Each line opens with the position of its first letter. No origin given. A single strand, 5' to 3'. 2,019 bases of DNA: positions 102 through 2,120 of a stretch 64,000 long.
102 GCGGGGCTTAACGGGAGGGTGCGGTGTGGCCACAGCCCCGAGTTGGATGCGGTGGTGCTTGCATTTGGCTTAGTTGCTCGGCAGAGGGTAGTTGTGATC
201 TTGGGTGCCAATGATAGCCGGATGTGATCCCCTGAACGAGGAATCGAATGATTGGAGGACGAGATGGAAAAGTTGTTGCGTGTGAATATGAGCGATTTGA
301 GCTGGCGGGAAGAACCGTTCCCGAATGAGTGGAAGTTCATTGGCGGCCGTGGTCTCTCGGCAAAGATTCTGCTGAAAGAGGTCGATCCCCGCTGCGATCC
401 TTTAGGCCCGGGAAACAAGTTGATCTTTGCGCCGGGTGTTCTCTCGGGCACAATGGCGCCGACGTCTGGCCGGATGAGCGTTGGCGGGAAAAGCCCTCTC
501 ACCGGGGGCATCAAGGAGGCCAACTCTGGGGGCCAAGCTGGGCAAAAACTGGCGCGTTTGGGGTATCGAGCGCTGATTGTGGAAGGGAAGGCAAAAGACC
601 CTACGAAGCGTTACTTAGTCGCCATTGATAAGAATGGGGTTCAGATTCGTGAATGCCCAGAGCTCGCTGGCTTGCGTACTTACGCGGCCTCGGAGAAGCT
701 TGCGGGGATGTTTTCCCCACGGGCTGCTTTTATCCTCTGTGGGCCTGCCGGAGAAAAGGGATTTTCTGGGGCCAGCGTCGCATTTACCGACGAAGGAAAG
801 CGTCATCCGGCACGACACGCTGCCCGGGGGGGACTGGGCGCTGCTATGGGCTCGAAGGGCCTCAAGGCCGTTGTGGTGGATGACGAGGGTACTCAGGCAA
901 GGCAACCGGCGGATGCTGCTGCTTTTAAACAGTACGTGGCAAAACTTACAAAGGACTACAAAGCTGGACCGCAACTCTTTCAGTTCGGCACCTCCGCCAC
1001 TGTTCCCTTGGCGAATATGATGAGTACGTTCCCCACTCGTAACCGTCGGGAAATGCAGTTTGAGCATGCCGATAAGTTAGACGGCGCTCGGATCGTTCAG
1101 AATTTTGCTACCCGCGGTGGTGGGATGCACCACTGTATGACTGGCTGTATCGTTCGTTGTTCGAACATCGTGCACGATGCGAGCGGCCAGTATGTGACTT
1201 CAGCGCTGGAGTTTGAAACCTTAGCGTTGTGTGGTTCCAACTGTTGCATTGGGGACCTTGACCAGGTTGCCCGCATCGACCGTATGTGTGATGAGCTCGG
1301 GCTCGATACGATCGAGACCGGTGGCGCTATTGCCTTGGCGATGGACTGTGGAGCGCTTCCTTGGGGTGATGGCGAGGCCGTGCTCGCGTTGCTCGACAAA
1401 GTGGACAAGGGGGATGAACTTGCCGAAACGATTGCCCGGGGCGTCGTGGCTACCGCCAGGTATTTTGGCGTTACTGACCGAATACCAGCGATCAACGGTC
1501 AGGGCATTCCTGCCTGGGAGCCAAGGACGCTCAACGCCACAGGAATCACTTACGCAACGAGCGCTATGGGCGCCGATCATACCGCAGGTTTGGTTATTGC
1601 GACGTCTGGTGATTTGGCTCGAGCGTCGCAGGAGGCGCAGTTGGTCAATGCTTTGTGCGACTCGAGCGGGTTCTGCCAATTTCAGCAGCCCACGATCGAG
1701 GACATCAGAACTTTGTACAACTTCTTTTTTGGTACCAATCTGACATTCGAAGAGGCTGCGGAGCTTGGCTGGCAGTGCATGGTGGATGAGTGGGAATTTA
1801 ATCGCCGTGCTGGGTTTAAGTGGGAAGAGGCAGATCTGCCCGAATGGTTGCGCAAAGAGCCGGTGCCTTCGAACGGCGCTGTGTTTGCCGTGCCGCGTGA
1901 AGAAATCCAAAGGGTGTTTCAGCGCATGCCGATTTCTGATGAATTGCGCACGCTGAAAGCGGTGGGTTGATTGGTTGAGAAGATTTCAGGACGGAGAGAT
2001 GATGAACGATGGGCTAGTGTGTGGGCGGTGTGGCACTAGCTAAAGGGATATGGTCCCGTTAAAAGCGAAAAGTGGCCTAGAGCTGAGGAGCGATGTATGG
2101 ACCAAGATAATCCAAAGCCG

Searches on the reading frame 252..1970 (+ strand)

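Call 66: search_protein_families(library=pfam, proteins=[window:252-1970:+], max_evalue=0.00001)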
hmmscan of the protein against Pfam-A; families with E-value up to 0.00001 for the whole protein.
window:252-1970:+ (572 aa): 2 families
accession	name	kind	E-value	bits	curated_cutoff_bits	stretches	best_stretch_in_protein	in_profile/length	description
PF02730.20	AFOR_N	-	9.9e-65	218.4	29.8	1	7-211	2-198/199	Aldehyde ferredoxin oxidoreductase, N-terminal domain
PF01314.23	AFOR_C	-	4.1e-63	214.3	27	1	230-544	4-350/385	Aldehyde ferredoxin oxidoreductase, domains 2 & 3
